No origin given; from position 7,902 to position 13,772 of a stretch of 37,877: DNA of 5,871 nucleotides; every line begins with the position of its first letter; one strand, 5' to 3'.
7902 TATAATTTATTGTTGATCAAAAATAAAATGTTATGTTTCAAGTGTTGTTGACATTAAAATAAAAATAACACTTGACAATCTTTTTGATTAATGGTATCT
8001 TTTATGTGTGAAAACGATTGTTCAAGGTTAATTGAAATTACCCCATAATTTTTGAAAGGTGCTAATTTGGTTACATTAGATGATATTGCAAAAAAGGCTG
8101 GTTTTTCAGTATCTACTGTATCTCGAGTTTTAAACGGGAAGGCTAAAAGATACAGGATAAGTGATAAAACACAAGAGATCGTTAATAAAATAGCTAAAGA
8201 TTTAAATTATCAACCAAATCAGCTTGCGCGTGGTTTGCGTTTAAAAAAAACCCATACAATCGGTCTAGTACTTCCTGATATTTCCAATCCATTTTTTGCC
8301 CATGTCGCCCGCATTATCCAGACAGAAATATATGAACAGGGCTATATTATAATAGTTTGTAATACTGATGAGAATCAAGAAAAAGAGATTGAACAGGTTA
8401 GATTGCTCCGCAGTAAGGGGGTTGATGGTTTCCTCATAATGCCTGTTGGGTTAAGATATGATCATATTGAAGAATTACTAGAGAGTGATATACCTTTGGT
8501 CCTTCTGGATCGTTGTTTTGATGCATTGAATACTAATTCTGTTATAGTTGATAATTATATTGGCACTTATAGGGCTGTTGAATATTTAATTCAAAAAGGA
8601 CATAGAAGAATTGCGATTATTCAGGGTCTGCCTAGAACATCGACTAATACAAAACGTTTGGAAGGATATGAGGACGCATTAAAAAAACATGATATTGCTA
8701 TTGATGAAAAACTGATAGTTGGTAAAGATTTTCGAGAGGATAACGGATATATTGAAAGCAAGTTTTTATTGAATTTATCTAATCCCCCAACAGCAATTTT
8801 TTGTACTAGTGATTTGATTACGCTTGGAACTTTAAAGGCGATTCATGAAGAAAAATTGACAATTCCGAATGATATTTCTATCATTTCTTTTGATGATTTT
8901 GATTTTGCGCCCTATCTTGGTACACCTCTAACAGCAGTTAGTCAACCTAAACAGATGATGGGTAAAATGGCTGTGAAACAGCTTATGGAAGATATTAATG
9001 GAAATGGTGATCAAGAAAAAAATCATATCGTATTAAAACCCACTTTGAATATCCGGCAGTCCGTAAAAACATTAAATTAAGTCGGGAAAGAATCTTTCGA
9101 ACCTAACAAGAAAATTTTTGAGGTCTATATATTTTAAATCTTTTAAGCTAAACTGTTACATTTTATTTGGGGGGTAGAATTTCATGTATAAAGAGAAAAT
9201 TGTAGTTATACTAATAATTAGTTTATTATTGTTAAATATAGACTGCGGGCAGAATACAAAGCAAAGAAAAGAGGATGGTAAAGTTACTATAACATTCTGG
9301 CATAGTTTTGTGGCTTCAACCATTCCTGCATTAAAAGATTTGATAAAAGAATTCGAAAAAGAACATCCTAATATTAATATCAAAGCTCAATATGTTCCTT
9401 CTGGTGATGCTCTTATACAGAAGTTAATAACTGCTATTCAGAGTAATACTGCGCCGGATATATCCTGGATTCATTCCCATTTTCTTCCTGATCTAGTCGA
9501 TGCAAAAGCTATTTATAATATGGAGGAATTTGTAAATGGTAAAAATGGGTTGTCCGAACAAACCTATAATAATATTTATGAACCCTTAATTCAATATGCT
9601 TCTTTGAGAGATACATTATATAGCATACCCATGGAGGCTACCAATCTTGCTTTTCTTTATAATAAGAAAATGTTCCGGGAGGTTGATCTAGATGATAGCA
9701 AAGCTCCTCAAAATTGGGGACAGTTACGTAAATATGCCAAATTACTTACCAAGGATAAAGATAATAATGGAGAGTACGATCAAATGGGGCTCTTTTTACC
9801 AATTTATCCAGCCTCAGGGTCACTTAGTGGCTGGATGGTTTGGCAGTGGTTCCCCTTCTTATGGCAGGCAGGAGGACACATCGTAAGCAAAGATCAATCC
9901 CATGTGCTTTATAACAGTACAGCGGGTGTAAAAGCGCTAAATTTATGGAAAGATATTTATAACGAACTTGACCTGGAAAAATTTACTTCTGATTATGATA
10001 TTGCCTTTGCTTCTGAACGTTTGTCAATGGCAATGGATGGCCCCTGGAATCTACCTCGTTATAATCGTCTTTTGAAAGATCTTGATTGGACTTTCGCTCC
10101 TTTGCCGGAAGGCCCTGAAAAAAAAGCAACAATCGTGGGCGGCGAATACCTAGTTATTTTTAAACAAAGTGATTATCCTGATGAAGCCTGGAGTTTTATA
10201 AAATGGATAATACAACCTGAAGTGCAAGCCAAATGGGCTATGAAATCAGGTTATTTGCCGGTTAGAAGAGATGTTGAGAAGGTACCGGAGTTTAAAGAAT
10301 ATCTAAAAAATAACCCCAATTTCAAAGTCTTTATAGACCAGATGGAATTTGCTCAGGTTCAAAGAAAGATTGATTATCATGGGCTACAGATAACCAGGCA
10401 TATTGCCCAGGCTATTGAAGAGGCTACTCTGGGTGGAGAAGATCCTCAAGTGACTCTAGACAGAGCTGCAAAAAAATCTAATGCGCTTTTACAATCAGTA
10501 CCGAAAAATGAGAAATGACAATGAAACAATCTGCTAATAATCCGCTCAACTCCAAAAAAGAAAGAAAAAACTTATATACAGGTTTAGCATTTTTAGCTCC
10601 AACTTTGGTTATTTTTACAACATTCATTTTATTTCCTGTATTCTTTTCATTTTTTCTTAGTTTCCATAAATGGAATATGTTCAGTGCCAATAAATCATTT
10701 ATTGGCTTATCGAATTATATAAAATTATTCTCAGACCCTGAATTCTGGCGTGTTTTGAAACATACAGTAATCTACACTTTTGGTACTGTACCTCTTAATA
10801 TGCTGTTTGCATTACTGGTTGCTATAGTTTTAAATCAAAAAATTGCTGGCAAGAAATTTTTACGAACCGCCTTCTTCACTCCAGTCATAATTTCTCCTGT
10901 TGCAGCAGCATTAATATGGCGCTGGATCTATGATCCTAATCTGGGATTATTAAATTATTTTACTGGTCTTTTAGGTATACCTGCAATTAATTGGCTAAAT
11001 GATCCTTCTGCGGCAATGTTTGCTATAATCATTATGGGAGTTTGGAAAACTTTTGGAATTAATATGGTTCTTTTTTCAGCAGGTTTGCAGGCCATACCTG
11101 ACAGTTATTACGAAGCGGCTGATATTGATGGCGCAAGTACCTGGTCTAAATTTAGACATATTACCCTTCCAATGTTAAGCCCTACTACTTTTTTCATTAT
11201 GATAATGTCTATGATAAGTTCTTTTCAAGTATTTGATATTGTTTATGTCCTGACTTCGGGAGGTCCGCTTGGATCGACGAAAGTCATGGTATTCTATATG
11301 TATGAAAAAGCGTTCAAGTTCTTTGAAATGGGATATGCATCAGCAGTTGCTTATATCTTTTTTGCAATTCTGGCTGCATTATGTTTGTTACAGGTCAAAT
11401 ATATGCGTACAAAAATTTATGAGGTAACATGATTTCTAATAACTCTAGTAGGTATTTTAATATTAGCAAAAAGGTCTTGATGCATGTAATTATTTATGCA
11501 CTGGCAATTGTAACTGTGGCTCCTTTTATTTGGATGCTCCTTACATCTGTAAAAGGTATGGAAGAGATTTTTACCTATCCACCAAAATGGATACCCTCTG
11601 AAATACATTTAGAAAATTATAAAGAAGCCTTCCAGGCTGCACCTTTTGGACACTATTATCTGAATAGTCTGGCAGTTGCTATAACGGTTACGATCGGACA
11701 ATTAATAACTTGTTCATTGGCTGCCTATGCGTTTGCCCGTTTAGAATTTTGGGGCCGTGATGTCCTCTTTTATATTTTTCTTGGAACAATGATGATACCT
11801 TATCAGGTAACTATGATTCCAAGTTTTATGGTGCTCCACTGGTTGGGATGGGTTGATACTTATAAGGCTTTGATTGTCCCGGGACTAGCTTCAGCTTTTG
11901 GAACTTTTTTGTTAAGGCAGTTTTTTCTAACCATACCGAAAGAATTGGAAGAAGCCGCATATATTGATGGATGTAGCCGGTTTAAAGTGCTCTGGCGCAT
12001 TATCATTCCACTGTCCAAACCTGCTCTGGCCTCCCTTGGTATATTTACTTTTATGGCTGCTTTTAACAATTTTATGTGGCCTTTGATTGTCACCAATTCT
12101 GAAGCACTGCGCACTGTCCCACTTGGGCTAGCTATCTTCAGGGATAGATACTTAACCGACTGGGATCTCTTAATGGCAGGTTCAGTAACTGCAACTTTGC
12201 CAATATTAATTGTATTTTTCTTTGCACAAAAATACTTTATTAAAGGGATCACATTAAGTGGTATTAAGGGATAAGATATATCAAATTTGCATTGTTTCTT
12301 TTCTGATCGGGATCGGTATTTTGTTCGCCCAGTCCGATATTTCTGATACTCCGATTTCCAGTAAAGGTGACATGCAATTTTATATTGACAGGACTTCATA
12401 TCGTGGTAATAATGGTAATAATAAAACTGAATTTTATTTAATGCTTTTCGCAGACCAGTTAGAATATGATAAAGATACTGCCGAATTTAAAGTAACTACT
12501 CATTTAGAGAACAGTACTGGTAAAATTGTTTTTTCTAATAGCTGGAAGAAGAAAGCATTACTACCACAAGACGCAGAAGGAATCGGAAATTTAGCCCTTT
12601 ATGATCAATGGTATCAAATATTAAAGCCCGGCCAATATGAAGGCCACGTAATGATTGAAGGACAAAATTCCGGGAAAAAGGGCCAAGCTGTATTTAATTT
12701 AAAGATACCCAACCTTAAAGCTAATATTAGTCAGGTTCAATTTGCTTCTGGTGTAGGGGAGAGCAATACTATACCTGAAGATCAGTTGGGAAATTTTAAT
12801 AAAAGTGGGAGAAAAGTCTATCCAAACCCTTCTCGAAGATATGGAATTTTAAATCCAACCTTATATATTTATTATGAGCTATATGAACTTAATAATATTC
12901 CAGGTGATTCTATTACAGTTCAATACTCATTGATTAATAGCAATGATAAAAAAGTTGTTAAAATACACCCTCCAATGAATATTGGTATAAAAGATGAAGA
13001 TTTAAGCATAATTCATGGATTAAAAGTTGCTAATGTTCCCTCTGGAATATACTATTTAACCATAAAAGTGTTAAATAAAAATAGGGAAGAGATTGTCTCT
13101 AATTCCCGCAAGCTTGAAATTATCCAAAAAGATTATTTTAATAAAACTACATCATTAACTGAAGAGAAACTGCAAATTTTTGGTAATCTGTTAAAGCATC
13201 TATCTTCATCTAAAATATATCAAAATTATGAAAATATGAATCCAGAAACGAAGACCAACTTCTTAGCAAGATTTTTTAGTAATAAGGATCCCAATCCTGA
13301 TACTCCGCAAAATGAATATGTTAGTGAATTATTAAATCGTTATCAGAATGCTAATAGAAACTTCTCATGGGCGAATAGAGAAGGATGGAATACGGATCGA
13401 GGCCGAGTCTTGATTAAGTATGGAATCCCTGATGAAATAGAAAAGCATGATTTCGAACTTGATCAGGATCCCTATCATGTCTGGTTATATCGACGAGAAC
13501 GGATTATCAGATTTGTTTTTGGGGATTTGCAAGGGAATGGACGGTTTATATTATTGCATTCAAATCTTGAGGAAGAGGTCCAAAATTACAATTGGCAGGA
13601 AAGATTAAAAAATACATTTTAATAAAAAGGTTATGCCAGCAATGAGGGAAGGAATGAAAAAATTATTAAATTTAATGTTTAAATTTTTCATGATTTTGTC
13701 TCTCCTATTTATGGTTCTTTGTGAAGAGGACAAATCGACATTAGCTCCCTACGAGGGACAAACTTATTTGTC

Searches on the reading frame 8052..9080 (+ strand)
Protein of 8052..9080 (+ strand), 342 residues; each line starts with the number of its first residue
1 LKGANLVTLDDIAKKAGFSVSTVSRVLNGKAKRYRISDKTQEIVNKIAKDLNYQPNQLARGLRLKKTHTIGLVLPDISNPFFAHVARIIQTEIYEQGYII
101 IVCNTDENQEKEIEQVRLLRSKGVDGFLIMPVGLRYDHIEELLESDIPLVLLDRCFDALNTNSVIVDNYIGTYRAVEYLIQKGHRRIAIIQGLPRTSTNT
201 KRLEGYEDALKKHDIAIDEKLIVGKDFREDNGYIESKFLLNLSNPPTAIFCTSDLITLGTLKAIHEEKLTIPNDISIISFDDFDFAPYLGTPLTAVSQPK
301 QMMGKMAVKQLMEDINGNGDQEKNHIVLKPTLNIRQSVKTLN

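Call 47: search_protein_families(library=pfam, proteins=[window:8052-9080:+], max_evalue=0.00001)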
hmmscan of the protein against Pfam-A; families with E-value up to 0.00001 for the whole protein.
window:8052-9080:+ (342 aa): 4 families
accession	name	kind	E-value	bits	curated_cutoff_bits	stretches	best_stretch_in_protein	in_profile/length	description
PF00532.27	Peripla_BP_1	-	2.2e-36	126.2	22.2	1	67-324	1-270/281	Periplasmic binding proteins and sugar binding domain of LacI family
PF13377.12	Peripla_BP_3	-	3.9e-35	121.8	26.5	1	176-338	1-167/167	Periplasmic binding protein-like domain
PF13407.12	Peripla_BP_4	-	1e-16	61.7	35.1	1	70-317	1-256/258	Periplasmic binding protein domain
PF00356.27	LacI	-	2.1e-16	59.9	27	1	8-56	1-46/46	Bacterial regulatory proteins, lacI family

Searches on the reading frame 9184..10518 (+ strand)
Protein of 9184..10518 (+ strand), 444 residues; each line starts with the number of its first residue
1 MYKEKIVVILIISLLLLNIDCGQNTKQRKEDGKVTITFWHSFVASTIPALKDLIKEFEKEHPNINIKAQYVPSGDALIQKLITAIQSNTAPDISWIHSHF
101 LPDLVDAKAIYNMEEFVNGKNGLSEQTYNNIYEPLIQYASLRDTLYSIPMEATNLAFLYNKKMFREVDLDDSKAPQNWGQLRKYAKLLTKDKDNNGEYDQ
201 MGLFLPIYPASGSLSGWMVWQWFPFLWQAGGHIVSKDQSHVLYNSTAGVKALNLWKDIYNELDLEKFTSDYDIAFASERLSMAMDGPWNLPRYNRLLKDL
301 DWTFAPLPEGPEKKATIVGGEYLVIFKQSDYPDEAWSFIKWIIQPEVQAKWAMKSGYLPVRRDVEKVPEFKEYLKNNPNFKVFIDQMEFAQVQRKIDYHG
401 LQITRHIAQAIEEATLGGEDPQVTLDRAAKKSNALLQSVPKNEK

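Call 47: search_protein_families(library=pfam, proteins=[window:9184-10518:+], max_evalue=0.00001)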
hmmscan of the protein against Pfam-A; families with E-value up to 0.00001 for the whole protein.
window:9184-10518:+ (444 aa): 3 families
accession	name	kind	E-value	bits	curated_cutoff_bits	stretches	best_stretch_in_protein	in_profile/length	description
PF13416.11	SBP_bac_8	-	3.9e-43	148.7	27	1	53-373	2-274/279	Bacterial extracellular solute-binding protein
PF01547.30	SBP_bac_1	-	1.8e-40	140.3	26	1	45-349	3-307/307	Bacterial extracellular solute-binding protein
PF13531.11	SBP_bac_11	-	8.3e-06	26.2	25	0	44-111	7-69/227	Bacterial extracellular solute-binding protein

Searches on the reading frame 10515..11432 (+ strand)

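Call 47: search_protein_families(library=pfam, proteins=[window:10515-11432:+], max_evalue=0.00001)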
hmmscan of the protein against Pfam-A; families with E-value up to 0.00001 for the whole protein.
window:10515-11432:+ (305 aa): 1 family
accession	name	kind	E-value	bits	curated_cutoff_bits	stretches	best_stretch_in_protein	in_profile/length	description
PF00528.27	BPD_transp_1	-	3.1e-18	66.6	26.4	1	97-290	3-170/184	Binding-protein-dependent transport system inner membrane component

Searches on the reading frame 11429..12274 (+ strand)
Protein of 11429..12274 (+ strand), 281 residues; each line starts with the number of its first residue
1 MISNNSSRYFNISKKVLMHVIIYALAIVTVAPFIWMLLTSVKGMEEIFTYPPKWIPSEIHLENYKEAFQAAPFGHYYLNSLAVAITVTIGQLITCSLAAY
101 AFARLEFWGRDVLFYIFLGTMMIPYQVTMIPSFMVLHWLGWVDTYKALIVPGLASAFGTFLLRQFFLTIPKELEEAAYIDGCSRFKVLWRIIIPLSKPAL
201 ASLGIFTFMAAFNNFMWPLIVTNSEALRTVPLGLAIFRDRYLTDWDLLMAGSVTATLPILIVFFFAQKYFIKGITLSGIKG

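Call 47: search_protein_families(library=pfam, proteins=[window:11429-12274:+], max_evalue=0.00001)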
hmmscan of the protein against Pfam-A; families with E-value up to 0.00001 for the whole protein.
window:11429-12274:+ (281 aa): 1 family
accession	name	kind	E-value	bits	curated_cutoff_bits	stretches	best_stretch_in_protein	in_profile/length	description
PF00528.27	BPD_transp_1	-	4.8e-24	85.5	26.4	1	99-274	5-182/184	Binding-protein-dependent transport system inner membrane component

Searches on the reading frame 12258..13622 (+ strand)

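Call 47: search_protein_families(library=pfam, proteins=[window:12258-13622:+], max_evalue=0.00001)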
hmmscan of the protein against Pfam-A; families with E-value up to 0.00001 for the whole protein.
window:12258-13622:+ (454 aa): 1 family
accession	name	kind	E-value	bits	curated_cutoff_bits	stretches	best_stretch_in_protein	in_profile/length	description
PF20094.4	GWxTD_dom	-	1.2e-09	38.5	26.9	1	310-421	35-139/172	GWxTD domain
